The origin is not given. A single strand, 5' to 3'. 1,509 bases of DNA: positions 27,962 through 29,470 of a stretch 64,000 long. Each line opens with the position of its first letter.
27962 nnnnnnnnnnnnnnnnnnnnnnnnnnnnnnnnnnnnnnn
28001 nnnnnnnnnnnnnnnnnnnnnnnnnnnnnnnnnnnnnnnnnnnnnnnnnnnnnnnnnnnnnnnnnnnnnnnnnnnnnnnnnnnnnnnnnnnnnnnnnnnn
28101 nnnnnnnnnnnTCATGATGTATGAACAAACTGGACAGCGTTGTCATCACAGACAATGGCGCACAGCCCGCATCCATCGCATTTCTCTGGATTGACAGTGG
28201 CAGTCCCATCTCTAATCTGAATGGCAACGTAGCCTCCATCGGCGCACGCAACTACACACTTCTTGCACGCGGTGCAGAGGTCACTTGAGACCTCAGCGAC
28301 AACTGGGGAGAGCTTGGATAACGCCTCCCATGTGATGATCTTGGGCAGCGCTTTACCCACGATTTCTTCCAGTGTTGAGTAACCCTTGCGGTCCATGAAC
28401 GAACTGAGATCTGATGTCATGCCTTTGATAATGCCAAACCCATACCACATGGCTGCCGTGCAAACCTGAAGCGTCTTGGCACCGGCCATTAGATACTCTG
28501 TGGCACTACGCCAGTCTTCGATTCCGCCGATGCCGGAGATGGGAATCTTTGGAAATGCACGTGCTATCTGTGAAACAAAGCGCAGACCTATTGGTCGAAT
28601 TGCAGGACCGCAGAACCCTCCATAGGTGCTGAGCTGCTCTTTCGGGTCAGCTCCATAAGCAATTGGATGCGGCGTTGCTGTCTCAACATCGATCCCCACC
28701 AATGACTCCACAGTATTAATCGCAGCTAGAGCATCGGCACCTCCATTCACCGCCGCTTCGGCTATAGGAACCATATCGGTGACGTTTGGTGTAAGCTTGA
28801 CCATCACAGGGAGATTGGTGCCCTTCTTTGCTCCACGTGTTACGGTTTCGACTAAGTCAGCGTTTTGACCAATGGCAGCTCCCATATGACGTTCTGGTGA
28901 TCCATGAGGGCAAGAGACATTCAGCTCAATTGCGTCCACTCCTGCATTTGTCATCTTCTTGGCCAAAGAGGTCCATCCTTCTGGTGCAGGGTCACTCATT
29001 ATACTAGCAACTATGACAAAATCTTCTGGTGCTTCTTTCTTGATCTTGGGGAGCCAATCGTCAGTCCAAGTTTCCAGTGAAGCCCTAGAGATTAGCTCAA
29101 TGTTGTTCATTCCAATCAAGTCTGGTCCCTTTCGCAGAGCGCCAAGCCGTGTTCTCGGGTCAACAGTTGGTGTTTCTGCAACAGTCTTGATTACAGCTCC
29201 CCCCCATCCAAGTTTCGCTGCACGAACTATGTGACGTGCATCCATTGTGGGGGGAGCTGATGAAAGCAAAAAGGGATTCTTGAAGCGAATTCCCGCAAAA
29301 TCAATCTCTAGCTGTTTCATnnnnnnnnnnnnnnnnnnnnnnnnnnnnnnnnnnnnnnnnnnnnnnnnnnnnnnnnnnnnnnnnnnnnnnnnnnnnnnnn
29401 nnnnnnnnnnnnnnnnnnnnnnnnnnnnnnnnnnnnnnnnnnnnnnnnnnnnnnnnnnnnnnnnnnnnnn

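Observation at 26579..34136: Near-complete reductive pyrimidine catabolic cluster with a PreA-like subunit but no PreT partner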

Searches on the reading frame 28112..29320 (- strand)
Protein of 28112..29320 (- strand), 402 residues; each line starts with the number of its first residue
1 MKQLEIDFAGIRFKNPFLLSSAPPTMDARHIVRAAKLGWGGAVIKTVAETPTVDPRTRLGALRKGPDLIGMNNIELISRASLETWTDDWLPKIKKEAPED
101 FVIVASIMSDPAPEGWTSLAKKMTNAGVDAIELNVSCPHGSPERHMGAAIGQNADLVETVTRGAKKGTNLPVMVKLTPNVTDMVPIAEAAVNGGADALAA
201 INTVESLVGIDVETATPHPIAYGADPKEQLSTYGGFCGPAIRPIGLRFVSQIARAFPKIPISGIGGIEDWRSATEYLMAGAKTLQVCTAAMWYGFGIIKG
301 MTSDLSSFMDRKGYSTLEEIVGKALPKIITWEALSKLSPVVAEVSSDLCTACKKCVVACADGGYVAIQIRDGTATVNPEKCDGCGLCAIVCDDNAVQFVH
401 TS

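Call 3: search_protein_families(library=pfam, proteins=[window:28112-29320:-])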
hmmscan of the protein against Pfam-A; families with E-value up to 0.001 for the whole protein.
window:28112-29320:- (402 aa): 10 families
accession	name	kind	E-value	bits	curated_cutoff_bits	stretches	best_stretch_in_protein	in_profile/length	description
PF01180.27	DHO_dh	-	8.4e-38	130.6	27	1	4-309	2-291/291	Dihydroorotate dehydrogenase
PF01207.24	Dus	-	1.2e-09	38.1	20.4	1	113-198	65-155/311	Dihydrouridine synthase (Dus)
PF14697.11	Fer4_21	-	2.4e-09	37.6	35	1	342-395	1-56/59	4Fe-4S dicluster domain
PF12837.12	Fer4_6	-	3e-08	33.7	25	2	374-395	2-23/24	4Fe-4S binding domain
PF00037.32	Fer4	-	7e-07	29.2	21.1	1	375-396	2-23/24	4Fe-4S binding domain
PF13237.11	Fer4_10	-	4.4e-06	27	25.5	1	345-391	5-52/53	4Fe-4S dicluster domain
PF12838.12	Fer4_7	-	3.5e-05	24.6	27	1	349-392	2-49/52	4Fe-4S dicluster domain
PF13187.11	Fer4_9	-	9.6e-05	22.8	27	1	349-395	2-51/52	4Fe-4S dicluster domain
PF12797.12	Fer4_2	-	0.00011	22.3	24.5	0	376-391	5-20/22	4Fe-4S binding domain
PF12800.12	Fer4_4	-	0.0005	20.6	24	0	347-360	2-15/17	4Fe-4S binding domain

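Call 4: search_protein_families(library=ncbifam, proteins=[window:28112-29320:-])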
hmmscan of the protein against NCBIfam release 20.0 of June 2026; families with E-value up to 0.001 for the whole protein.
window:28112-29320:- (402 aa): 44 families (the best 25 are shown)
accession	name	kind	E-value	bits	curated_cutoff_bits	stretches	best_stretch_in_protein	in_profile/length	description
NF006183.0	PRK08318.1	equivalog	6.4e-135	450.2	335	1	1-395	1-394/422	NAD-dependent dihydropyrimidine dehydrogenase subunit PreA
NF005574.0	PRK07259.1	equivalog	6.9e-60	202.5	269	1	2-324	3-302/304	dihydroorotate dehydrogenase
TIGR01037.2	pyrD_sub1_fam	subfamily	7.1e-59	199.3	270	1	4-324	1-299/300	dihydroorotate dehydrogenase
NF041011.1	dihydoor_dh_Arch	equivalog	2.3e-41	141.8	330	1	7-324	2-287/289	dihydroorotate dehydrogenase PyrD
NF005741.0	PRK07565.1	subfamily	1.7e-30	106.3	303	1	1-323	1-305/335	dihydroorotate dehydrogenase-like protein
NF002702.0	PRK02506.1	equivalog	1.7e-20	73.4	301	1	88-323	83-308/313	dihydroorotate oxidase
NF003652.0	PRK05286.2-5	equivalog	9.2e-18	64.5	267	1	2-317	49-352/353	quinone-dependent dihydroorotate dehydrogenase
NF003645.0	PRK05286.1-2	equivalog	2.9e-17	62.5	366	1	112-325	151-355/359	quinone-dependent dihydroorotate dehydrogenase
NF003649.0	PRK05286.2-2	equivalog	1.4e-16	60.4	505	1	110-324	155-349/351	quinone-dependent dihydroorotate dehydrogenase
NF003650.0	PRK05286.2-3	equivalog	1.6e-16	60.2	477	1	4-326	73-390/393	quinone-dependent dihydroorotate dehydrogenase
TIGR01036.1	pyrD_sub2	equivalog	1.6e-16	60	200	1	3-324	45-354/356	dihydroorotate dehydrogenase (quinone)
NF003648.0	PRK05286.2-1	equivalog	3e-16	59.2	433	1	3-325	50-356/360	quinone-dependent dihydroorotate dehydrogenase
NF003651.0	PRK05286.2-4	equivalog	7e-14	51.2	448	1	4-323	62-374/377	quinone-dependent dihydroorotate dehydrogenase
NF003644.0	PRK05286.1-1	equivalog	4.3e-10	39.2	418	1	166-302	208-333/336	quinone-dependent dihydroorotate dehydrogenase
NF003646.0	PRK05286.1-4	equivalog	3.6e-09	35.9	457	1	163-305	205-336/341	quinone-dependent dihydroorotate dehydrogenase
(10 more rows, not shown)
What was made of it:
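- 28112..29320 (-): PreA-type DPD catalytic subunit: an FMN TIM-barrel plus one C-terminal 2x[4Fe-4S] ferredoxin domain. It has no Fer4_20 domain and no FAD/NAD(P)H domain. The DHOD-1B models score 202 bits, below their cut-off of 269 (call 4).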

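Call 8: find_encoding_contigs(protein=window:28112-29320:-, flank=10000, max_places=6)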
Protein window:28112-29320:- (402 aa): 1 contig read that carries it; 1 place shown.
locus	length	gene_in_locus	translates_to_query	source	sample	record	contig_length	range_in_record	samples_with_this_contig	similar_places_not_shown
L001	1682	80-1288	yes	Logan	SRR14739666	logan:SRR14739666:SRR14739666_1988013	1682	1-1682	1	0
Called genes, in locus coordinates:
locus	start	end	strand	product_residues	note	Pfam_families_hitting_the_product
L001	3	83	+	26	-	?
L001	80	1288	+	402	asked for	PF01180:DHO_dh, PF01207:Dus, PF12837:Fer4_6 (faint), PF13237:Fer4_10 (weak), PF14697:Fer4_21, PF00037:Fer4 (weak)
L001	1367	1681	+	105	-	?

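Call 16: find_homologous_proteins(query=window:28112-29320:-, max_evalue=1e-20)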
Query window:28112-29320:- (402 aa): 6381 proteins with E <= 1e-20 among 8000 candidates; the best 120 are listed.
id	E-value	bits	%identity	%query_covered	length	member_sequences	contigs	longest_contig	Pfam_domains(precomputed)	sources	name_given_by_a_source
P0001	1.9e-269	911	100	100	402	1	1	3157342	PF14697.12,PF12837.13,PF00037.33,PF01180.28,PF13237.12,PF01207.24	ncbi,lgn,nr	ncbi:MAG: NAD-dependent dihydropyrimidine dehydrogenase subunit PreA [Candidatus Thorarchaeota archa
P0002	4.6e-249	844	92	100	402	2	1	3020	PF14697.12,PF12797.13,PF12837.13,PF00037.33,PF01180.28,PF12838.13,PF13237.12,PF13187.12,PF01207.24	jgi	jgi:dihydropyrimidine dehydrogenase (NAD+) subunit PreA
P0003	8.3e-218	741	78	100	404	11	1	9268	PF14697.12,PF12797.13,PF12837.13,PF00037.33,PF01180.28,PF12838.13,PF13237.12,PF01207.24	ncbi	ncbi:MAG: NAD-dependent dihydropyrimidine dehydrogenase subunit PreA [Candidatus Thorarchaeota archa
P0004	9.2e-218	741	79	99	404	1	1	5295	PF14697.12,PF12837.13,PF00037.33,PF01180.28,PF12838.13,PF13237.12,PF01207.24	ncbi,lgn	ncbi:MAG: NAD-dependent dihydropyrimidine dehydrogenase subunit PreA [Candidatus Hodarchaeota archae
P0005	5.5e-216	735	77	100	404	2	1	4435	PF14697.12,PF12797.13,PF12837.13,PF00037.33,PF01180.28,PF13237.12,PF01207.24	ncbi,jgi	ncbi:MAG: NAD-dependent dihydropyrimidine dehydrogenase subunit PreA [Candidatus Thorarchaeota archa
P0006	1.9e-215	734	77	100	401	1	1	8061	PF14697.12,PF12797.13,PF12837.13,PF00037.33,PF01180.28,PF13237.12,PF01207.24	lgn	-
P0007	4.9e-213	726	76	99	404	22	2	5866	PF14697.12,PF12797.13,PF12837.13,PF00037.33,PF01180.28,PF12838.13,PF13237.12,PF01207.24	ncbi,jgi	ncbi:MAG: NAD-dependent dihydropyrimidine dehydrogenase subunit PreA [Candidatus Thorarchaeota archa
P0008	1.9e-211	720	74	100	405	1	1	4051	PF14697.12,PF12797.13,PF12837.13,PF00037.33,PF01180.28,PF12838.13,PF13237.12,PF12800.13,PF13187.12,PF01207.24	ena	-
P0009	2.5e-210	717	76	99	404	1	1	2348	PF14697.12,PF12837.13,PF00037.33,PF01180.28,PF12838.13,PF13237.12,PF01207.24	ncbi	-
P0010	1.5e-208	711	76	99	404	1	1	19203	PF14697.12,PF12797.13,PF12837.13,PF00037.33,PF01180.28,PF12838.13,PF13237.12,PF01207.24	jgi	-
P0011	1.7e-208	711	74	100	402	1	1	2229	PF14697.12,PF12797.13,PF12837.13,PF00037.33,PF01180.28,PF13237.12,PF13187.12,PF01207.24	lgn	-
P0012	1.8e-208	711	75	99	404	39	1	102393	PF14697.12,PF12797.13,PF12837.13,PF00037.33,PF01180.28,PF12838.13,PF13237.12,PF01207.24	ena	-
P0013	4.9e-208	709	75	100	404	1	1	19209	PF14697.12,PF12797.13,PF12837.13,PF00037.33,PF01180.28,PF12838.13,PF13237.12,PF01207.24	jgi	jgi:dihydropyrimidine dehydrogenase (NAD+) subunit PreA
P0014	5.1e-208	709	73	99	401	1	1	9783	PF14697.12,PF12797.13,PF12837.13,PF00037.33,PF01180.28,PF12838.13,PF13237.12,PF01207.24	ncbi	ncbi:MAG: NAD-dependent dihydropyrimidine dehydrogenase subunit PreA [Candidatus Thorarchaeota archa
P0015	9.8e-208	708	75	100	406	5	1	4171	PF14697.12,PF12797.13,PF12837.13,PF00037.33,PF01180.28,PF12838.13,PF13237.12,PF12800.13,PF13187.12,PF01207.24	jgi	jgi:dihydropyrimidine dehydrogenase (NAD+) subunit PreA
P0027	7.0e-206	702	73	100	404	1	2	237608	PF14697.12,PF12797.13,PF12837.13,PF00037.33,PF01180.28,PF12838.13,PF13237.12,PF01207.24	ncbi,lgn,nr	ncbi:MAG: NAD-dependent dihydropyrimidine dehydrogenase subunit PreA [Candidatus Thorarchaeota archa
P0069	4.2e-202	690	74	100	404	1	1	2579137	PF14697.12,PF12797.13,PF12837.13,PF00037.33,PF01180.28,PF12838.13,PF13237.12,PF01207.24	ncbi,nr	ncbi:MAG: NAD-dependent dihydropyrimidine dehydrogenase subunit PreA [Candidatus Thorarchaeota archa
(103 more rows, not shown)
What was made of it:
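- On Reductive pyrimidine degradation (Pyd) gene cluster: The organism is an uncultured MAG (call 16).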

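Call 22: find_encoding_contigs(protein=P0069, flank=10000, max_places=2)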
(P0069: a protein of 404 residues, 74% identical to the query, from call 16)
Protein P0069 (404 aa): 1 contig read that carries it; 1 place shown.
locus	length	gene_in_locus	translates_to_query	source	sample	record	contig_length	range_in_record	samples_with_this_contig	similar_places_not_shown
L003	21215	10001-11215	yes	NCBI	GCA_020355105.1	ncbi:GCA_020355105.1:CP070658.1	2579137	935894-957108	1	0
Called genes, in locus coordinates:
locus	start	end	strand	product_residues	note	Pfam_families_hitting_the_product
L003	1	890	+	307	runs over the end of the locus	PF00795:CN_hydrolase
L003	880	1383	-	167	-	PF13302:Acetyltransf_3 (weak), PF00583:Acetyltransf_1, PF13673:Acetyltransf_10, PF13508:Acetyltransf_7, PF08445:FR47 (weak), PF14542:Acetyltransf_CG (weak)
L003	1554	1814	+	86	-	-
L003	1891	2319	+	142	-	PF07366:SnoaL, PF12680:SnoaL_2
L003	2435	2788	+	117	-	-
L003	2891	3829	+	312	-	-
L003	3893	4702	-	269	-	-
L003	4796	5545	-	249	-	-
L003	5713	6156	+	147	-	PF00383:dCMP_cyt_deam_1, PF14437:MafB19-deam, PF14439:Bd3614-deam (weak)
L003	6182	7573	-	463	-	PF01979:Amidohydro_1, PF12890:DHOase (weak), PF07969:Amidohydro_3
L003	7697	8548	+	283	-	PF00795:CN_hydrolase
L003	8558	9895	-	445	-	PF00202:Aminotran_3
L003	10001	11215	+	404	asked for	PF01180:DHO_dh, PF01207:Dus (weak), PF12797:Fer4_2 (faint), PF12838:Fer4_7 (weak), PF13237:Fer4_10 (weak), PF14697:Fer4_21, PF00037:Fer4 (weak), PF12837:Fer4_6 (weak)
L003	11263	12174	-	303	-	PF13404:HTH_AsnC-type, PF13412:HTH_24, PF13404:HTH_AsnC-type (weak), PF13412:HTH_24 (weak)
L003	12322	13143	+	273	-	PF01040:UbiA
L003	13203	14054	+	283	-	-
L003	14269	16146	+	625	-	PF16177:ACAS_N, PF00501:AMP-binding, PF13193:AMP-binding_C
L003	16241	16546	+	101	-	-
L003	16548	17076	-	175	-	-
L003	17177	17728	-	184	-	PF09376:NurA (weak)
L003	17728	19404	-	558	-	PF06418:CTP_synth_N, PF00117:GATase, PF07722:Peptidase_C26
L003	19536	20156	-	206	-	PF00025:Arf, PF00071:Ras, PF08477:Roc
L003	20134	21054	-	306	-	-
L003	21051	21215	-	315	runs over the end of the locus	PF03259:Robl_LC7 (weak)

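Call 23: find_encoding_contigs(protein=P0027, flank=10000, max_places=2)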
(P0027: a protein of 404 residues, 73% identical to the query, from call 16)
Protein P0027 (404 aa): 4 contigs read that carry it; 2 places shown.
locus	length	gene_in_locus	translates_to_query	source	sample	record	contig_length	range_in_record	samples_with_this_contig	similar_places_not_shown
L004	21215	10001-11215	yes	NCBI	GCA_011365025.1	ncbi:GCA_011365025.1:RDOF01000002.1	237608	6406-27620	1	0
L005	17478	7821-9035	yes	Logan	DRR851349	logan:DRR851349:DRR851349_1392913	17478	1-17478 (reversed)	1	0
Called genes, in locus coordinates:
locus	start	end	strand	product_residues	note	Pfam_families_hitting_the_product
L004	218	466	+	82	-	-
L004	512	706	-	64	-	-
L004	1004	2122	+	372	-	PF12840:HTH_20 (faint), PF13412:HTH_24 (weak), PF13404:HTH_AsnC-type (weak), PF13412:HTH_24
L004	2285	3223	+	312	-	-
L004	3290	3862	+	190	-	PF01613:Flavin_Reduct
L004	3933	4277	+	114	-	PF00190:Cupin_1 (weak), PF02311:AraC_binding, PF07883:Cupin_2, PF19209:CoV_S1_C (weak)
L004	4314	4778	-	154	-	-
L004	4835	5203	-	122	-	PF00903:Glyoxalase, PF22677:Ble-like_N (faint), PF13669:Glyoxalase_4, PF18029:Glyoxalase_6 (weak)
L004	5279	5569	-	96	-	-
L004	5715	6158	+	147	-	PF00383:dCMP_cyt_deam_1, PF14437:MafB19-deam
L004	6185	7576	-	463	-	PF01979:Amidohydro_1, PF12890:DHOase, PF07969:Amidohydro_3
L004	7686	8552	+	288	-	PF00795:CN_hydrolase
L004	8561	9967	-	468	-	PF00202:Aminotran_3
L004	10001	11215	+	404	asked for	PF01180:DHO_dh, PF01207:Dus (weak), PF12837:Fer4_6 (faint), PF12797:Fer4_2 (faint), PF12838:Fer4_7 (weak), PF13237:Fer4_10 (weak), PF14697:Fer4_21, PF00037:Fer4 (weak)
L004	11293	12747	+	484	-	PF00171:Aldedh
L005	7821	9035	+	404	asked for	PF01180:DHO_dh, PF01207:Dus (weak), PF12837:Fer4_6 (faint), PF12797:Fer4_2 (faint), PF12838:Fer4_7 (weak), PF13237:Fer4_10 (weak), PF14697:Fer4_21, PF00037:Fer4 (weak)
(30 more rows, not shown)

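Call 29: search_solved_structures(query=window:28112-29320:-, max_evalue=1e-10, show_alignments=1)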
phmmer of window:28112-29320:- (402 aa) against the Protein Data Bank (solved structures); distinct sequences matched with E-value up to 1e-10: 23.
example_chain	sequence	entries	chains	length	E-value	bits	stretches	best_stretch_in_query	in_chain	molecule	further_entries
1gt8_A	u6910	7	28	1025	1.4e-75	258.3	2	4-318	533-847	DIHYDROPYRIMIDINE DEHYDROGENASE | Dihydropyrimidine dehydrogenase [NADP(+)]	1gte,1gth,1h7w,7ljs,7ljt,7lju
1h7x_A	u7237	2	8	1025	3.4e-74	253.7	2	4-318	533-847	DIHYDROPYRIMIDINE DEHYDROGENASE | Dihydropyrimidine dehydrogenase [NADP(+)]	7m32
7m31_A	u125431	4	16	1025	4.3e-74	253.3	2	4-318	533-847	Dihydropyrimidine dehydrogenase [NADP(+)]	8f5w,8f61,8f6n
5ksw_A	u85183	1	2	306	3e-32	115.5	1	5-322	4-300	Dihydroorotate dehydrogenase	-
5ue9_A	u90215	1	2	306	1.3e-31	113.5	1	5-322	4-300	Dihydroorotate dehydrogenase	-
1ep1_A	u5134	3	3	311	1.7e-30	109.8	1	4-321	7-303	DIHYDROOROTATE DEHYDROGENASE B (PYRD SUBUNIT)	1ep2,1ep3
1jub_A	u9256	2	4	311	6.9e-16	61.7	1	5-323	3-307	dihydroorotate dehydrogenase A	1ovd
1jrb_A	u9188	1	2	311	9.3e-16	61.2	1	5-323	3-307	dihydroorotate dehydrogenase A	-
1dor_A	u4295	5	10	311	1.4e-15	60.6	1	5-323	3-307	DIHYDROOROTATE DEHYDROGENASE A | DIHYDROOROTATE DEHYDROGENASE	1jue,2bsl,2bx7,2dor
1jqv_A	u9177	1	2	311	3.2e-15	59.5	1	5-323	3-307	Dihydroorotate dehydrogenase A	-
1jqx_A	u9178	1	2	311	3.6e-15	59.3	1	5-323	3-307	dihydroorotate dehydrogenase A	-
1jrc_A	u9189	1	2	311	5.1e-15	58.8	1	5-323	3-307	dihydroorotate dehydrogenase A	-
3oix_A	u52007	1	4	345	6.6e-14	55.1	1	106-323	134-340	Putative dihydroorotate dehydrogenase; dihydroorotate oxidase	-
2b4g_A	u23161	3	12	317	5.6e-12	48.8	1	4-323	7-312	dihydroorotate dehydrogenase | Dihydroorotate dehydrogenase (fumarate)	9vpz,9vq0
5xfv_A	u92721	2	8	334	6.8e-12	48.5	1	4-323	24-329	Dihydroorotate dehydrogenase (fumarate)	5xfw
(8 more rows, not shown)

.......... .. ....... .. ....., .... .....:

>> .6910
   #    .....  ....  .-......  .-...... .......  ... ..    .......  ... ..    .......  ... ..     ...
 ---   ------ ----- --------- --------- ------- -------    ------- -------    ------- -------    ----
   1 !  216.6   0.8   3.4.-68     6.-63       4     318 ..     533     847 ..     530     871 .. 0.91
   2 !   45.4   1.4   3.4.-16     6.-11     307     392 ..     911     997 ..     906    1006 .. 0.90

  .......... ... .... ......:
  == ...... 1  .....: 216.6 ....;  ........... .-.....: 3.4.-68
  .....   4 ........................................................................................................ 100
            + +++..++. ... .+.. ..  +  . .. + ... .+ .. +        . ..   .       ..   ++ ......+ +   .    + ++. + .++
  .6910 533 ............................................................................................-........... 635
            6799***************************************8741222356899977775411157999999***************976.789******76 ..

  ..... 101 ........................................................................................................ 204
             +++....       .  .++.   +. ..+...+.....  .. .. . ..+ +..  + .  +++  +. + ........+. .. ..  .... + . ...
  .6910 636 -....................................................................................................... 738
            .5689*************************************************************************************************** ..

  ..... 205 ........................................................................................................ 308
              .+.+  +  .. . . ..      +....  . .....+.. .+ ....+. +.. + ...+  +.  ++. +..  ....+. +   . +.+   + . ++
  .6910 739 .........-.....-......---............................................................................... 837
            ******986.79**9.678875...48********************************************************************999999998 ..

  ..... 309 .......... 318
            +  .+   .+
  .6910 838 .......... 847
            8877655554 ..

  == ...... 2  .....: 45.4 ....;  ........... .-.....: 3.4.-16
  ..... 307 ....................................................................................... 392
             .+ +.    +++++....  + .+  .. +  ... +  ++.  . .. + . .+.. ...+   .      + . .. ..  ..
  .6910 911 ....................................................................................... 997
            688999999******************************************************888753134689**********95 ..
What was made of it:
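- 28112..29320 (-): Pig DPD residues 533-847 and 911-997 match at 258 bits (call 29). N73, N134, S136, C137, N202 and T203 align with pig N609, N668, S670, C671, N736 and T737 (call 29).
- On Reductive pyrimidine degradation (Pyd) gene cluster: Pig DPD N609, N668, C671, N736 and T737 are conserved (call 29).
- On Class 1B dihydroorotate dehydrogenase (PyrD/PyrK): PDB DHOD B scores 115 bits against 258 for DPD (call 29).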

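Call 32: find_related_loci(query=window:28112-29320:-, collection=genome_contigs, flank=10000)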
Query window:28112-29320:- (402 aa) in genome_contigs; peptide patterns used: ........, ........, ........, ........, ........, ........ (x = any residue, [..] = any of these).
574 stretches matched a pattern; 58 encode a relative of the query (tblastn E <= 1e-3); 58 distinct loci.
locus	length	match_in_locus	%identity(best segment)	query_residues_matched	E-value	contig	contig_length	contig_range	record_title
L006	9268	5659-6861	78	1-401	0e+0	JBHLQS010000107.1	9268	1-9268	MAG: Candidatus Thorarchaeota archaeon isolate QM1B.10 QM1B.10@30560, whole genome shotgun sequence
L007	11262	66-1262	78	3-401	0e+0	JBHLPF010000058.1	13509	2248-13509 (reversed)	MAG: Promethearchaeota archaeon isolate DZ3S.43 DZ3S.43@14881, whole genome shotgun sequence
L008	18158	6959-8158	78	2-401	0e+0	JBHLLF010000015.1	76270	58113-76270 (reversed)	MAG: Candidatus Hermodarchaeota archaeon isolate DZ1M.409 DZ1M.409@871, whole genome shotgun sequence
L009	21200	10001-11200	77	2-401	0e+0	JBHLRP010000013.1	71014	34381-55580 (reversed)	MAG: Candidatus Thorarchaeota archaeon isolate TM1S.110 TM1S.110@389, whole genome shotgun sequence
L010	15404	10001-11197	78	3-401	0e+0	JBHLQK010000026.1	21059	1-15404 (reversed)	MAG: Candidatus Thorarchaeota archaeon isolate LCG1B.545 LCG1B.545@14338, whole genome shotgun sequence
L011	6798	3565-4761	75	3-401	0e+0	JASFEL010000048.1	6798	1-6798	MAG: Candidatus Thorarchaeota archaeon isolate D0606M12metaG_Bin_332 D0606M12metaG_FD_scaffold_3565_c1, whole genome sho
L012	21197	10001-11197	75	4-402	0e+0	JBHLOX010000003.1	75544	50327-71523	MAG: Promethearchaeota archaeon isolate DZ3S.281 DZ3S.281@654, whole genome shotgun sequence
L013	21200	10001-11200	74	2-402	0e+0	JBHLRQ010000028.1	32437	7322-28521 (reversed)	MAG: Candidatus Thorarchaeota archaeon isolate TM1S.149 TM1S.149@1784, whole genome shotgun sequence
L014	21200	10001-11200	74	2-401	0e+0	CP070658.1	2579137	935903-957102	MAG: Candidatus Thorarchaeota archaeon isolate bin8 chromosome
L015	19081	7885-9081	73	4-402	0e+0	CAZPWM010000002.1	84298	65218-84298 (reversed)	MAG TPA_asm: uncultured archaeon isolate SRP214966_co4_397 genome assembly, contig: NODE_101_length_84298_cov_7.208563,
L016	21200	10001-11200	75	2-402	0e+0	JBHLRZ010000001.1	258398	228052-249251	MAG: Candidatus Thorarchaeota archaeon isolate TM2M.152 TM2M.152@25, whole genome shotgun sequence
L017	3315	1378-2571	72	3-401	0e+0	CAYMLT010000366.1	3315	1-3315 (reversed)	MAG TPA_asm: uncultured archaeon isolate binchicken_co129_606 genome assembly, contig: NODE_114305_length_3315_cov_3.531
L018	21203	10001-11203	74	2-402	0e+0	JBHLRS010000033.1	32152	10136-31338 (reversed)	MAG: Candidatus Thorarchaeota archaeon isolate TM1S.264 TM1S.264@1809, whole genome shotgun sequence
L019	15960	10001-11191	71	3-400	0e+0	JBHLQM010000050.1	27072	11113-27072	MAG: Candidatus Thorarchaeota archaeon isolate LCG1B.62 LCG1B.62@9647, whole genome shotgun sequence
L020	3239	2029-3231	71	1-402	0e+0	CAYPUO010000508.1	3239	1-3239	MAG TPA_asm: uncultured archaeon isolate SRP323688_co1_182 genome assembly, contig: NODE_38723_length_3239_cov_4.619661,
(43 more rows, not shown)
